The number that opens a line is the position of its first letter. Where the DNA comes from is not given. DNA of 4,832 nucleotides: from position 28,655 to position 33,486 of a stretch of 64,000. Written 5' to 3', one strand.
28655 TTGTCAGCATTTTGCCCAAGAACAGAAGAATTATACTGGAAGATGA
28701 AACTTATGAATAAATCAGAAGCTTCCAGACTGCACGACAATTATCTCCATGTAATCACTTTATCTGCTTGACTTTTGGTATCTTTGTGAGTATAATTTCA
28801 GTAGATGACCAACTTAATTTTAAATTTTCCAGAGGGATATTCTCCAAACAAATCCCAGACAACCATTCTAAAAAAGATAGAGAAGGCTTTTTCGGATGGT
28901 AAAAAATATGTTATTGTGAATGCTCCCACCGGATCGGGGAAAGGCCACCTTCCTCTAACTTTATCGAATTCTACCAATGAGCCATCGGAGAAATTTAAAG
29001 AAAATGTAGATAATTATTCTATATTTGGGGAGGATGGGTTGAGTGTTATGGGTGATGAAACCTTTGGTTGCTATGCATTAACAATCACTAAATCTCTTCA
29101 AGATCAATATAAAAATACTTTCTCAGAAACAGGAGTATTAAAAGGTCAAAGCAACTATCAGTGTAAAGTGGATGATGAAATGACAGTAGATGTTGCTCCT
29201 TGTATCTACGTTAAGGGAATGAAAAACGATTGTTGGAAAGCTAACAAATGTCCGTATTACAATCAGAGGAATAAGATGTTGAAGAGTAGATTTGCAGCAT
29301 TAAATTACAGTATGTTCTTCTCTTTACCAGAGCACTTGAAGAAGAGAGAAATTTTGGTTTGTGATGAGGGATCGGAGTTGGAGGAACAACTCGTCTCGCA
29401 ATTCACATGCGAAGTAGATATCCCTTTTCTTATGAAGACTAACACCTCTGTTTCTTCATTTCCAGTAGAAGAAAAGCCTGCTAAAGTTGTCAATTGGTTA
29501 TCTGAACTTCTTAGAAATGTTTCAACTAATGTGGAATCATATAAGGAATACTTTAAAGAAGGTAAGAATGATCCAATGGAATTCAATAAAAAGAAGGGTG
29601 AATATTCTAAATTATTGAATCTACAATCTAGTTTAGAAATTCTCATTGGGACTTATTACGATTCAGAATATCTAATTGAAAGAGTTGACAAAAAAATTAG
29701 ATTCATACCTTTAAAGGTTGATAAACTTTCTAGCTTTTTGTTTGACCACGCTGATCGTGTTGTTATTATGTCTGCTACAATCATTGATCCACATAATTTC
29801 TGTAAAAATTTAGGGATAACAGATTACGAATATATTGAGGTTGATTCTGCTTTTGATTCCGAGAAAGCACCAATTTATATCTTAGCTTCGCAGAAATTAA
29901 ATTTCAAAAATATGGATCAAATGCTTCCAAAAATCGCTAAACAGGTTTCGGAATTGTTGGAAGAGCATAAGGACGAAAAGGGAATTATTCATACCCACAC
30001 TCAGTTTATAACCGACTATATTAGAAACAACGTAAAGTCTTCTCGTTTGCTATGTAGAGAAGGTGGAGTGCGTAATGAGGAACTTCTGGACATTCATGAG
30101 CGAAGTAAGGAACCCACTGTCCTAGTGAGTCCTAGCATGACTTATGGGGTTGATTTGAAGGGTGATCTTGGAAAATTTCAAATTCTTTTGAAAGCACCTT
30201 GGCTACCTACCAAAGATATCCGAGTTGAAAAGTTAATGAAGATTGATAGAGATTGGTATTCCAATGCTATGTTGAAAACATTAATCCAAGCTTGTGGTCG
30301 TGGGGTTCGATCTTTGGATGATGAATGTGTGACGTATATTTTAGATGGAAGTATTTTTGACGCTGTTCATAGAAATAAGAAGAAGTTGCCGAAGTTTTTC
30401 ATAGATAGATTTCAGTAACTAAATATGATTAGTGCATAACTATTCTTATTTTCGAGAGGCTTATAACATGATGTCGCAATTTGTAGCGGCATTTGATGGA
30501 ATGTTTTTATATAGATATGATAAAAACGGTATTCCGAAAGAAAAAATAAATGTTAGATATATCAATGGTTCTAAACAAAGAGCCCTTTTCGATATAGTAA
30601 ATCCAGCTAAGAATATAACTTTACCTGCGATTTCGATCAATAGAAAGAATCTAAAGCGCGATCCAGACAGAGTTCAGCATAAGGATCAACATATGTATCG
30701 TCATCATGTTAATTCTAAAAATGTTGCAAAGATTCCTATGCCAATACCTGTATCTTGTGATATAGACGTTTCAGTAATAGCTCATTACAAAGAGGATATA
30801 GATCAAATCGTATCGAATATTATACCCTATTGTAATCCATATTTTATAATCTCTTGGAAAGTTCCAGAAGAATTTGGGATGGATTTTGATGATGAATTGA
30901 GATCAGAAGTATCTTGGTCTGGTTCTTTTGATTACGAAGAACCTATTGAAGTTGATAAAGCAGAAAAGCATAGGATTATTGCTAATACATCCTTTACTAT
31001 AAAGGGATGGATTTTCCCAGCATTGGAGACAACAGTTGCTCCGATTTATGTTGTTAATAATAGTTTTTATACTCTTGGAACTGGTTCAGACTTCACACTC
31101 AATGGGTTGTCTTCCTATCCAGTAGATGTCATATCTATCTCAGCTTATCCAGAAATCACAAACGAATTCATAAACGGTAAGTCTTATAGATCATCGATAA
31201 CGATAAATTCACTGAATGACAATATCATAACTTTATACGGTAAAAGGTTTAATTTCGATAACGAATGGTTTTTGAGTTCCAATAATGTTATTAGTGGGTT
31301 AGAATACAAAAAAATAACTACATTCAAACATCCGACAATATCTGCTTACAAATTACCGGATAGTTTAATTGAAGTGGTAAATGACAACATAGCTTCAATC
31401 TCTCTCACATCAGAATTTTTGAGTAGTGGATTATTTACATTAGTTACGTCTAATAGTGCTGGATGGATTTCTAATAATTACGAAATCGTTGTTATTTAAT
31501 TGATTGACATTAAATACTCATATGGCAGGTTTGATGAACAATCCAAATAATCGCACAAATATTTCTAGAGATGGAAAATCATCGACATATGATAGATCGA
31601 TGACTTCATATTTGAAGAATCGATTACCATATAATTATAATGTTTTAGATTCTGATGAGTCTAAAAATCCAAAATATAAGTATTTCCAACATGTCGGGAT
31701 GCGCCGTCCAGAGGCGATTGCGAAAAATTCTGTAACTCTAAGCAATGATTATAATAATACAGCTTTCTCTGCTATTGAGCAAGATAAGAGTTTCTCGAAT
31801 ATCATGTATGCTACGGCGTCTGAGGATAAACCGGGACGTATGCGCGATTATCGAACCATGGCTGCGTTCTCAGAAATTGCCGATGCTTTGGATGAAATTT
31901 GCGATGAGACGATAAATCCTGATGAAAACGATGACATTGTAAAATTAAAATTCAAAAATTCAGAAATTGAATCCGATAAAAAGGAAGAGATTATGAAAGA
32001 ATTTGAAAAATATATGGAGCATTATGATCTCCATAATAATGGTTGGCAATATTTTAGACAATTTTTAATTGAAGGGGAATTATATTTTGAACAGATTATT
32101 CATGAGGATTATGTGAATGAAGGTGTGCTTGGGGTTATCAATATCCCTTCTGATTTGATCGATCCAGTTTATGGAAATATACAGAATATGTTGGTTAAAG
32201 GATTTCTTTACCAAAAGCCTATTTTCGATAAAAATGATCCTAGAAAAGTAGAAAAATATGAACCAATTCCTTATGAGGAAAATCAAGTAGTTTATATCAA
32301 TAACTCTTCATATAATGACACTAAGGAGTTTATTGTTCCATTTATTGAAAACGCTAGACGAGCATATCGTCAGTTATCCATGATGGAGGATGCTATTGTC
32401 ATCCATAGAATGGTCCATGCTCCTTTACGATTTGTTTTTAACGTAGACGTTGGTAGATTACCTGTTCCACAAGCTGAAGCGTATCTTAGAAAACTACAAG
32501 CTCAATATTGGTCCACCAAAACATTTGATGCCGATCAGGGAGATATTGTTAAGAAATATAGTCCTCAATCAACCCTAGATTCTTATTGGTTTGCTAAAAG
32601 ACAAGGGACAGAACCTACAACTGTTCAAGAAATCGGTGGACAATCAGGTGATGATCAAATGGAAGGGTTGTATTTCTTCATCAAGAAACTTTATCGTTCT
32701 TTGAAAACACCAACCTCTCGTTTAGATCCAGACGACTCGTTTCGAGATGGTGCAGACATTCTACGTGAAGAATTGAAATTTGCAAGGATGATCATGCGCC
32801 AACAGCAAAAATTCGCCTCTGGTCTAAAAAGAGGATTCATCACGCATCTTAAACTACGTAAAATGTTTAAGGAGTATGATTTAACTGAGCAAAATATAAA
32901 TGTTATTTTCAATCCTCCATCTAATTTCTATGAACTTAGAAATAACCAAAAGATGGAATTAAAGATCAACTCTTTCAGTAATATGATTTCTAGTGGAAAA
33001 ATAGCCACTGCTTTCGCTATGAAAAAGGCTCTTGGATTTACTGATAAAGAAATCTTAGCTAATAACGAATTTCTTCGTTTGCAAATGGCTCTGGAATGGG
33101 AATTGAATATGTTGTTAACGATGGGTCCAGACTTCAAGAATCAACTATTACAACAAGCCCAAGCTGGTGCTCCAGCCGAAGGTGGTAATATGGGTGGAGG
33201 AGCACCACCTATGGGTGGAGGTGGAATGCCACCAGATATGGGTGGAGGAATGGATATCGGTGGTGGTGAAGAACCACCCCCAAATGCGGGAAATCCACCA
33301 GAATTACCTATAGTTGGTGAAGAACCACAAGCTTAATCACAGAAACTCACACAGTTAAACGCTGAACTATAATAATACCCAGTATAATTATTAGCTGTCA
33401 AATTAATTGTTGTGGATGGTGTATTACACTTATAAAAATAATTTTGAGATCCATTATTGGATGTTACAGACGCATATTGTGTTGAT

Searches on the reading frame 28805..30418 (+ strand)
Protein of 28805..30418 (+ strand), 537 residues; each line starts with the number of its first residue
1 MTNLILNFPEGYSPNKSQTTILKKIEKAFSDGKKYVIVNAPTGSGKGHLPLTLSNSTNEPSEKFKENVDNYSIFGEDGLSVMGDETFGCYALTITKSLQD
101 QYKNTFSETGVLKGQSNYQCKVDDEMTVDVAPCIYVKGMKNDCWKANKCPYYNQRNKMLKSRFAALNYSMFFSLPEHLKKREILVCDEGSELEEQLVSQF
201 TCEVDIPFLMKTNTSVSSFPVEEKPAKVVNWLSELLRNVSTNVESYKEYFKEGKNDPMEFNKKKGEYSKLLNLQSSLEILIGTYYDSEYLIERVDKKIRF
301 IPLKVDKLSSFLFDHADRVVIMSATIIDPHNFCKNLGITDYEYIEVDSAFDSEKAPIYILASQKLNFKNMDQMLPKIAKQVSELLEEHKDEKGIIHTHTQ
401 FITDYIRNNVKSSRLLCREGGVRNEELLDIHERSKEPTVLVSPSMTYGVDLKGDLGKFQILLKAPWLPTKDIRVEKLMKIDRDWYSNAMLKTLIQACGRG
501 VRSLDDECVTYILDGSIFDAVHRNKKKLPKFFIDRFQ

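Call 13: search_protein_families(library=phrogs, proteins=[window:28805-30418:+], max_evalue=0.00001)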
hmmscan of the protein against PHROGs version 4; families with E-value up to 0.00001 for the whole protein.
window:28805-30418:+ (537 aa): 1 family
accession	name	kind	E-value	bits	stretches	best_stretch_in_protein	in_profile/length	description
phrog_2488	-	DNA, RNA and nucleotide metabolism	1.5e-97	328.8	1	11-536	19-576/579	DNA helicase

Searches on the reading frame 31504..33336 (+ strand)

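Call 13: search_protein_families(library=phrogs, proteins=[window:31504-33336:+], max_evalue=0.00001)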
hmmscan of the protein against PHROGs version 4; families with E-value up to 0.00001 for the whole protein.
window:31504-33336:+ (610 aa): 1 family
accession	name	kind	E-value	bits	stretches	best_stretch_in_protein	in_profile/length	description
phrog_213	-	head and packaging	1.8e-87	295.2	1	95-522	47-492/528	portal protein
